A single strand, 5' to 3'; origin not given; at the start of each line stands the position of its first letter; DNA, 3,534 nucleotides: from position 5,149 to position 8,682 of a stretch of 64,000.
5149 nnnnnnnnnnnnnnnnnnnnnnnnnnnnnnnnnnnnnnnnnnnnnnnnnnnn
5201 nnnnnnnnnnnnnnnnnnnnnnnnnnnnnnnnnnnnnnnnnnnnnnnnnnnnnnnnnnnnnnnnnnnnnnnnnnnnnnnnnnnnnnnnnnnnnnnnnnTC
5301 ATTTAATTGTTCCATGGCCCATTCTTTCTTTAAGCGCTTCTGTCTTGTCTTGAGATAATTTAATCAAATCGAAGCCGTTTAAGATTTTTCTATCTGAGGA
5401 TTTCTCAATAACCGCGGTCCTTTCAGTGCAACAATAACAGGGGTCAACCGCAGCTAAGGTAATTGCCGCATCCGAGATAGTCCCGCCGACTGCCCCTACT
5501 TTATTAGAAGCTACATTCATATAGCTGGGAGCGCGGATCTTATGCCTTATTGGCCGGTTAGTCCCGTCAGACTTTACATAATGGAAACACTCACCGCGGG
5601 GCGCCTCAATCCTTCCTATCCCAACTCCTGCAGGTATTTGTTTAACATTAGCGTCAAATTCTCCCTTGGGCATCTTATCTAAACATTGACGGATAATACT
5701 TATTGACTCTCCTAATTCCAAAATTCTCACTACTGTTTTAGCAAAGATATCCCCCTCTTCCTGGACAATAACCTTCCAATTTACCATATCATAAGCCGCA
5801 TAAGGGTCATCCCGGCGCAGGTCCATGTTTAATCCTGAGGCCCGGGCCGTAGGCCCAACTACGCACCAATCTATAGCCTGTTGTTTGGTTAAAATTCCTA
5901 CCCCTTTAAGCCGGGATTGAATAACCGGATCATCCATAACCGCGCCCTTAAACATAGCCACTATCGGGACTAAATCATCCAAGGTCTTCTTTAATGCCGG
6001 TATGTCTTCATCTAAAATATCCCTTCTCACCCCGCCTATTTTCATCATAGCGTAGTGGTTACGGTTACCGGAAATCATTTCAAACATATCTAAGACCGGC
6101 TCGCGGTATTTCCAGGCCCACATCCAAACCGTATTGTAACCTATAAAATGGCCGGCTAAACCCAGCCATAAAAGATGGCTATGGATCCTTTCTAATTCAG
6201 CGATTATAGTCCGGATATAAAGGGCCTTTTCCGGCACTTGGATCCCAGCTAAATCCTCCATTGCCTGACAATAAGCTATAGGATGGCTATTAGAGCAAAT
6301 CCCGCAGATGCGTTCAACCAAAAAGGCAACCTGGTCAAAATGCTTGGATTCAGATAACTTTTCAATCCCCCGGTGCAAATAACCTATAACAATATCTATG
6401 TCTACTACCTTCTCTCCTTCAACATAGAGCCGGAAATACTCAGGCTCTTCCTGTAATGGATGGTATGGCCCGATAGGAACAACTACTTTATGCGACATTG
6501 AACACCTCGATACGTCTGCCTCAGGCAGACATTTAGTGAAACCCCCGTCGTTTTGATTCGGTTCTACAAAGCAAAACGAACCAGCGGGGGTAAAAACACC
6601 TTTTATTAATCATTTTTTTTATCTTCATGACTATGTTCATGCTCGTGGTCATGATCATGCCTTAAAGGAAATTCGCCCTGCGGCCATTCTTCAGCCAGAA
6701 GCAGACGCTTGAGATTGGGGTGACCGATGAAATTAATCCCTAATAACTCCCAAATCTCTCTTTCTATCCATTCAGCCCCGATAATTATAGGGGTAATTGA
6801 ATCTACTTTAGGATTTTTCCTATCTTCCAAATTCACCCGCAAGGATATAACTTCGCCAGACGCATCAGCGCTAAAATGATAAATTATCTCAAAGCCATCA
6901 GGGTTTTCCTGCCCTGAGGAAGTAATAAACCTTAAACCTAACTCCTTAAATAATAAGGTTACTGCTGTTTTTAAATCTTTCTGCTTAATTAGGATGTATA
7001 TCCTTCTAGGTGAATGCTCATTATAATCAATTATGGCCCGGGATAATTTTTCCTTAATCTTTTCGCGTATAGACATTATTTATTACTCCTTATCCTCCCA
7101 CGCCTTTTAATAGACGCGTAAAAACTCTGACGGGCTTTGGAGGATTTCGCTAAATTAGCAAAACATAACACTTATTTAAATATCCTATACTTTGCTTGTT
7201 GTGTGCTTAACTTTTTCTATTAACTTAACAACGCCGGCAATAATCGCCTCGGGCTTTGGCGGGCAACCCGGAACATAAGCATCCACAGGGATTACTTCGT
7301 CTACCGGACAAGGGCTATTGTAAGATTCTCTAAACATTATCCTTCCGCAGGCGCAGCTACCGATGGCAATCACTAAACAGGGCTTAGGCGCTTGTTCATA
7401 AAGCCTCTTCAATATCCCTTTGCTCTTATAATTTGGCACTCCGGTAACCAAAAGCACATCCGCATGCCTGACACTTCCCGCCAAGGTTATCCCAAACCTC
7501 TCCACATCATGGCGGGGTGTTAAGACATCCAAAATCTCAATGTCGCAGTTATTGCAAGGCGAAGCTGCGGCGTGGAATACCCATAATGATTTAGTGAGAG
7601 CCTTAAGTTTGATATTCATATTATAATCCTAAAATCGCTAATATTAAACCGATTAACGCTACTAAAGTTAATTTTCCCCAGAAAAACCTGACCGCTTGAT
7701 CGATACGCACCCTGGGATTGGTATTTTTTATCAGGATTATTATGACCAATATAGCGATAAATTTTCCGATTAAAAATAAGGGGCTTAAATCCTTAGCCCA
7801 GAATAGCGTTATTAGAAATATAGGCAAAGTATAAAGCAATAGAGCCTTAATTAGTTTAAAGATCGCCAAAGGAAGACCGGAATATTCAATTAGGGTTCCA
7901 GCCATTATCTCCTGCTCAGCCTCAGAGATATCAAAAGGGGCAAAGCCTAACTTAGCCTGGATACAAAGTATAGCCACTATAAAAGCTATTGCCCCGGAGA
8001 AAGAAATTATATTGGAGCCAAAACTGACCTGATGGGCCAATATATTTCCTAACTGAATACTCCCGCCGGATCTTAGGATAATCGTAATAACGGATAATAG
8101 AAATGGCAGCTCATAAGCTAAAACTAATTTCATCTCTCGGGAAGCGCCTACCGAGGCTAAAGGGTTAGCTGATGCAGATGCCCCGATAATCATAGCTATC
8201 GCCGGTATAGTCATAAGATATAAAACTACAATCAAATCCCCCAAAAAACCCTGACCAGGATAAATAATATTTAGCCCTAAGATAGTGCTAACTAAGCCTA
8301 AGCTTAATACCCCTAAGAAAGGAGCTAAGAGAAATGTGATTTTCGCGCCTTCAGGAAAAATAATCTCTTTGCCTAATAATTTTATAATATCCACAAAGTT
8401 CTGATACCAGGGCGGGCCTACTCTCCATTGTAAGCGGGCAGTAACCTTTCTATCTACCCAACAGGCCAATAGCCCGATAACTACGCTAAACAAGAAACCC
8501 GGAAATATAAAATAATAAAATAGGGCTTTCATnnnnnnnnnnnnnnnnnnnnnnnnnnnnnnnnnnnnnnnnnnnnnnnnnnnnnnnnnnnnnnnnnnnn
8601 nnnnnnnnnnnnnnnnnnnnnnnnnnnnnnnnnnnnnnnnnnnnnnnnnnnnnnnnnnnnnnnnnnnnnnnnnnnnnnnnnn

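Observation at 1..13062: Rex-linked group-4 [NiFe]-hydrogenase carrying both an Mrp antiporter module and a HydB/HydG (AsrA/AsrB-like) NAD(P)H module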

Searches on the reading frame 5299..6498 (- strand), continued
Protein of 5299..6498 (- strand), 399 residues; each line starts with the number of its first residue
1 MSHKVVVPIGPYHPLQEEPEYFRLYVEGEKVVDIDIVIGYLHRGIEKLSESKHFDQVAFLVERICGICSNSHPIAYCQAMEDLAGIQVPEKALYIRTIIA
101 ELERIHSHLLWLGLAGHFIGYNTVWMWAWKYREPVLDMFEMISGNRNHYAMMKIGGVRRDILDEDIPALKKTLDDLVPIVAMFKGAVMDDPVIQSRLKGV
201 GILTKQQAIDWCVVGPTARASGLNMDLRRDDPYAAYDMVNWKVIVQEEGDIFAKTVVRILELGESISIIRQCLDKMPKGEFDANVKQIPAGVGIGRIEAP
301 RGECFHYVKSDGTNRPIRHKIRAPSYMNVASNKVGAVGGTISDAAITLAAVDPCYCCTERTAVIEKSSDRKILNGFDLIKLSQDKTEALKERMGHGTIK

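Call 74: find_encoding_contigs(protein=P0367, flank=10000, max_places=1)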
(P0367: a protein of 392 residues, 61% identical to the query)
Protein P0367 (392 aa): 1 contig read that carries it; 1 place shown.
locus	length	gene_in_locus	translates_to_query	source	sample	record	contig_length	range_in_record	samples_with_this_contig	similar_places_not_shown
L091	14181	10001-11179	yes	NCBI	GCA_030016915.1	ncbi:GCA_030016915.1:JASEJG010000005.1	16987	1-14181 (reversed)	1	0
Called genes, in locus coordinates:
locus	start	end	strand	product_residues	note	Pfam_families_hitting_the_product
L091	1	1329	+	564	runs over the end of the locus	PF03717:PBP_dimer, PF00905:Transpeptidase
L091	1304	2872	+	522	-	PF01225:Mur_ligase (weak), PF08245:Mur_ligase_M, PF02875:Mur_ligase_C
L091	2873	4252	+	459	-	PF01225:Mur_ligase (weak), PF08245:Mur_ligase_M, PF02875:Mur_ligase_C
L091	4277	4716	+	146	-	-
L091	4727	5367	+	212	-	PF00953:Glycos_transf_4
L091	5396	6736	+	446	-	PF21377:MurD_N, PF21799:MurD-like_N, PF08245:Mur_ligase_M, PF02875:Mur_ligase_C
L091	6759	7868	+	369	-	PF01098:FTSW_RODA_SPOVE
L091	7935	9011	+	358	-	PF03033:Glyco_transf_28, PF04101:Glyco_tran_28_C, PF13528:Glyco_trans_1_3 (weak)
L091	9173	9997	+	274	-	PF00899:ThiF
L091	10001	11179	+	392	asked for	PF01455:HupF_HypC, PF04055:Radical_SAM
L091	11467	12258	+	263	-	PF01975:SurE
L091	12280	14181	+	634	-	PF00270:DEAD (faint), PF04851:ResIII, PF17757:UvrB_inter, PF27431:UvrB_3rd, PF00271:Helicase_C, PF12344:UvrB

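Call 75: find_encoding_contigs(protein=P0322, flank=10000, max_places=1)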
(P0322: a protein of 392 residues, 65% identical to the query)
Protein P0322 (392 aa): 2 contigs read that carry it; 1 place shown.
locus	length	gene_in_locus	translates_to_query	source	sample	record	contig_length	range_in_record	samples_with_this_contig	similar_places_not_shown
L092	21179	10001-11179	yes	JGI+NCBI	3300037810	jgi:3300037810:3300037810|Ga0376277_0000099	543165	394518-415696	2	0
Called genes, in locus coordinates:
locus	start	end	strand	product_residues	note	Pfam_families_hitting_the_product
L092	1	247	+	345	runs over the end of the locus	PF01075:Glyco_transf_9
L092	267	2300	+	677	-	PF01075:Glyco_transf_9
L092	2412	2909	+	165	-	PF00359:PTS_EIIA_2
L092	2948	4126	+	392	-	-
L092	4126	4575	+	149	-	PF07610:DUF1573, PF22544:HYDIN_VesB_CFA65-like_Ig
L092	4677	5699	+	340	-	PF01435:Peptidase_M48, PF13202:EF-hand_5 (faint)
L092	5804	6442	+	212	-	PF06971:Put_DNA-bind_N, PF02629:CoA_binding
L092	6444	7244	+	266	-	PF10418:DHODB_Fe-S_bind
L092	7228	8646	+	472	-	PF14691:Fer4_20, PF02826:2-Hacid_dh_C (faint), PF01262:AlaDh_PNT_C (faint), PF00890:FAD_binding_2 (weak), PF01266:DAO (weak), PF07992:Pyr_redox_2, PF13450:NAD_binding_8 (weak), PF13738:Pyr_redox_3 (weak), +3 more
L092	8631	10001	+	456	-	PF04055:Radical_SAM, PF06968:BATS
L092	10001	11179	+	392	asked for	PF01455:HupF_HypC, PF04055:Radical_SAM, PF06968:BATS (weak)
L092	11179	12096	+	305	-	PF01073:3Beta_HSD, PF01370:Epimerase, PF02719:Polysacc_synt_2, PF04321:RmlD_sub_bind, PF05368:NmrA, PF13460:NAD_binding_10, PF16363:GDP_Man_Dehyd, PF07993:NAD_binding_4, +2 more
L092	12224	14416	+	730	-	PF04055:Radical_SAM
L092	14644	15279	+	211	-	PF06971:Put_DNA-bind_N, PF02629:CoA_binding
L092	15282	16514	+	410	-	PF00350:Dynamin_N (faint), PF01926:MMR_HSR1, PF18128:HydF_dimer, PF18133:HydF_tetramer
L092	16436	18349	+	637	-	PF17201:Cache_3-Cache_2, PF17203:sCache_3_2 (faint), PF17202:sCache_3_3, PF00672:HAMP, PF00512:HisKA (weak), PF02518:HATPase_c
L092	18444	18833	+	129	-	-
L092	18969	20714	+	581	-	PF01512:Complex1_51K, PF10531:SLBB (weak), PF10589:NADH_4Fe-4S, PF13237:Fer4_10 (weak), PF14697:Fer4_21, PF12838:Fer4_7 (weak), PF00037:Fer4 (weak)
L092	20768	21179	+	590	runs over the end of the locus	PF00111:Fer2 (weak), PF13510:Fer2_4, PF10588:NADH-G_4Fe-4S_3, PF12838:Fer4_7, PF22117:Fer4_Nqo3, PF00037:Fer4 (weak), PF02906:Fe_hyd_lg_C, PF02256:Fe_hyd_SSU, +3 more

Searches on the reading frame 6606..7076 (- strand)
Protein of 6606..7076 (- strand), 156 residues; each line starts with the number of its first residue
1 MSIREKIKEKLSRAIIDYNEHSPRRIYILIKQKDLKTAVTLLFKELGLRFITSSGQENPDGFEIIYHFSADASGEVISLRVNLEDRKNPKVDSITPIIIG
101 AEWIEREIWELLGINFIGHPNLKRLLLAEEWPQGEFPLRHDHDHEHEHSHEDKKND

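Call 5: search_protein_families(library=pfam, proteins=[window:6606-7076:-], max_evalue=0.01)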
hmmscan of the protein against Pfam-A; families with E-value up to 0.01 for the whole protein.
window:6606-7076:- (156 aa): 1 family
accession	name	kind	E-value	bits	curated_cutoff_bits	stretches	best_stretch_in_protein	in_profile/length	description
PF00329.25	Complex1_30kDa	-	8.7e-28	97.8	22.5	1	29-146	2-122/124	Respiratory-chain NADH dehydrogenase, 30 Kd subunit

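Call 43: search_protein_families(library=ncbifam, proteins=[window:6609-7076:-], max_evalue=0.001)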
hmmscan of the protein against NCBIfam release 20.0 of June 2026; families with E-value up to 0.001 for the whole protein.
window:6609-7076:- (156 aa): 16 families
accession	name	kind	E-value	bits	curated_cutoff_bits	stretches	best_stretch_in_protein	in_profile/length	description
NF040611.1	F420_dehyd_FpoC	exception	9.2e-22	77.7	220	1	3-144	6-148/158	F420H2 dehydrogenase subunit FpoC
TIGR01961.1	NuoC_fam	subfamily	4.5e-21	75.6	122.45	1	55-144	32-120/122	NADH (or F420H2) dehydrogenase, subunit C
NF004735.0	PRK06074.2-2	equivalog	9.6e-21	74.3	176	1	3-143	6-147/158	NADH-quinone oxidoreductase subunit C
NF005832.0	PRK07735.1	equivalog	5.4e-20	72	431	1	61-143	345-424/430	NADH-quinone oxidoreductase subunit C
NF004737.0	PRK06074.2-4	equivalog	7.1e-20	71.5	144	1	19-148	8-130/150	NADH-quinone oxidoreductase subunit C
NF009141.0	PRK12494.1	equivalog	7.6e-16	58.5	175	1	73-142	97-163/175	NAD(P)H-quinone oxidoreductase subunit J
NF008728.0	PRK11742.1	equivalog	1.7e-15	56.5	840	1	59-143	92-173/598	NADH-quinone oxidoreductase subunit C/D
NF006304.0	PRK08491.1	equivalog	5e-15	55.8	228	1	26-139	59-171/263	NADH-quinone oxidoreductase subunit C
NF004734.0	PRK06074.2-1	equivalog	5.1e-15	55.9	169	1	16-153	18-160/164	NADH-quinone oxidoreductase subunit C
NF009808.0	PRK13292.1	equivalog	5.6e-15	54.3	1156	1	58-144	289-375/791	NADH-quinone oxidoreductase subunit B/C/D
NF004733.0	PRK06074.1-5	equivalog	1.8e-14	53.9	225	1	7-142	13-149/203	NADH-quinone oxidoreductase subunit C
NF005856.0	PRK07785.1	equivalog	7.7e-13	48.9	224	1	26-141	102-221/246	NADH-quinone oxidoreductase subunit C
NF004730.0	PRK06074.1-1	equivalog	1.3e-10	41.5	193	1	55-127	71-143/200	NADH-quinone oxidoreductase subunit C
NF004732.0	PRK06074.1-4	equivalog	9.5e-09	35.3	376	1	62-128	117-183/250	NADH-quinone oxidoreductase subunit C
NF004731.0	PRK06074.1-3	equivalog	1.1e-06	28.6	303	1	27-142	35-145/207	NADH-quinone oxidoreductase subunit C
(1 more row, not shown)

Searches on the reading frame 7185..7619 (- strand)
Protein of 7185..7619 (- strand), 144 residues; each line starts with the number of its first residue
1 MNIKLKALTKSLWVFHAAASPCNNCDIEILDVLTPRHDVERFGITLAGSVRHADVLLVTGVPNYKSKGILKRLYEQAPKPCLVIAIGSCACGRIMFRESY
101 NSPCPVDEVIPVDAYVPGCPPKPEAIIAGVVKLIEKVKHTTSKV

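Call 5: search_protein_families(library=pfam, proteins=[window:7185-7619:-], max_evalue=0.01)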
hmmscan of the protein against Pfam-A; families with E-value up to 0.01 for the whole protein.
window:7185-7619:- (144 aa): 1 family
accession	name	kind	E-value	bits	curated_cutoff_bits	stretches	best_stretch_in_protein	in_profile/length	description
PF01058.29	Oxidored_q6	-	5.8e-27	94.4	27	1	22-133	1-128/128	NADH ubiquinone oxidoreductase, 20 Kd subunit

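Call 43: search_protein_families(library=ncbifam, proteins=[window:7188-7619:-], max_evalue=0.001)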
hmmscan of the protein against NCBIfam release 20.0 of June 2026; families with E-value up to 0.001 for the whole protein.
window:7188-7619:- (144 aa): 16 families
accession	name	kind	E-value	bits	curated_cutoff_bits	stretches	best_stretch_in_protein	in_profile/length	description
NF005012.1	PRK06411.1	subfamily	2.7e-39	134.4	116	1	8-142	32-163/166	NADH-quinone oxidoreductase subunit NuoB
TIGR01957.1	nuoB_fam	subfamily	2.1e-36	125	142.7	1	9-139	16-144/145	NADH-quinone oxidoreductase subunit B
NF011393.0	PRK14818.1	equivalog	2.5e-33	115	255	1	23-139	41-157/173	NADH dehydrogenase subunit B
NF011391.0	PRK14816.1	equivalog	3.2e-32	111.7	283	1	10-138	52-178/196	NADH-quinone oxidoreductase subunit B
NF011390.0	PRK14815.1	equivalog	1.4e-30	106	281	1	10-140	33-160/183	NADH dehydrogenase subunit B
NF011395.0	PRK14820.1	equivalog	6.4e-30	104.2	263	1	7-139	30-159/180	NADH-quinone oxidoreductase subunit B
NF011392.0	PRK14817.1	equivalog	1.4e-28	99.8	271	1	23-143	46-166/182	NADH-quinone oxidoreductase subunit B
NF011388.0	PRK14813.1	equivalog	3.3e-28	98.9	294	1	11-138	29-154/189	NADH dehydrogenase subunit B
NF009808.0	PRK13292.1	equivalog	7.4e-28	96.8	1156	1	9-140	24-152/791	NADH-quinone oxidoreductase subunit B/C/D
NF011389.0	PRK14814.1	equivalog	1.4e-27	96.7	285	1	9-139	32-159/186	NADH dehydrogenase subunit B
NF011394.0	PRK14819.1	equivalog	2.2e-27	96.3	312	1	23-138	41-157/264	NADH-quinone oxidoreductase subunit B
TIGR03294.1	FrhG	equivalog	1.6e-10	41.1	245.5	1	29-136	26-143/228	coenzyme F420 hydrogenase subunit gamma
NF045875.1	F420_non_VhuG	exception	1.2e-06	28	450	1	102-139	132-169/286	F420-non-reducing hydrogenase subunit VhuG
TIGR00391.1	hydA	subfamily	7.4e-05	22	179.5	1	67-134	137-208/365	hydrogenase small subunit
NF007779.0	PRK10468.1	equivalog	0.00022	20.3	659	1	67-136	135-208/372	hydrogenase 2 small subunit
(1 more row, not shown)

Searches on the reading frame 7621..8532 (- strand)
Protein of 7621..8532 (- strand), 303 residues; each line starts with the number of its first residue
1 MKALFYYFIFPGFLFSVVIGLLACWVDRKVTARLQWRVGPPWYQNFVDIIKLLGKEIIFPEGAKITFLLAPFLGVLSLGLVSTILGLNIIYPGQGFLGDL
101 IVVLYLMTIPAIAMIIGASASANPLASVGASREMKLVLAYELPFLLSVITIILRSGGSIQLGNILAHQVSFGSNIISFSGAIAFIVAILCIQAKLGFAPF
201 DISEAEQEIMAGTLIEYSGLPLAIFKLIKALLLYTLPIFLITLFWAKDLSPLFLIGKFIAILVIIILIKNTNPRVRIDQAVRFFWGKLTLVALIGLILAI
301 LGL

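Call 5: search_protein_families(library=pfam, proteins=[window:7621-8532:-], max_evalue=0.01)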
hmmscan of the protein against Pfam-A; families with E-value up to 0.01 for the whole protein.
window:7621-8532:- (303 aa): 1 family
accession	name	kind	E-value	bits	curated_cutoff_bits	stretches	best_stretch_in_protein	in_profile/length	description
PF00146.26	NADHdh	-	3.8e-59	200.9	27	1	15-299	9-297/298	NADH dehydrogenase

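Call 43: search_protein_families(library=ncbifam, proteins=[window:7624-8532:-], max_evalue=0.001)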
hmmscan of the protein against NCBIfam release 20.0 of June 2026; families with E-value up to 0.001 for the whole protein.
window:7624-8532:- (303 aa): 7 families
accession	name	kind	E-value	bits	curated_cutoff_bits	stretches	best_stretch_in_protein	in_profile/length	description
NF004741.0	PRK06076.1-2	equivalog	5.5e-48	163.9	305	1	3-301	20-331/337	NADH-quinone oxidoreductase subunit NuoH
NF040610.1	F420_dehyd_FpoH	exception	6.8e-29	101.3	475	1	17-300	24-333/339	F420H2 dehydrogenase subunit FpoH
NF004740.0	PRK06076.1-1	equivalog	4.5e-25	88.9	399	1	15-298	24-315/325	NADH-quinone oxidoreductase subunit NuoH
NF004745.0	PRK06076.1-6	equivalog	2e-24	86.5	450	1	22-296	32-326/341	NADH-quinone oxidoreductase subunit NuoH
NF004743.0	PRK06076.1-4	equivalog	5e-24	85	494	1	13-298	24-337/433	NADH-quinone oxidoreductase subunit NuoH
NF004744.0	PRK06076.1-5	equivalog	5.5e-23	81.7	542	1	14-231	38-263/372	NADH-quinone oxidoreductase subunit NuoH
NF004742.0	PRK06076.1-3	equivalog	2.9e-20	72.8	531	1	27-297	46-342/356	NADH-quinone oxidoreductase subunit NuoH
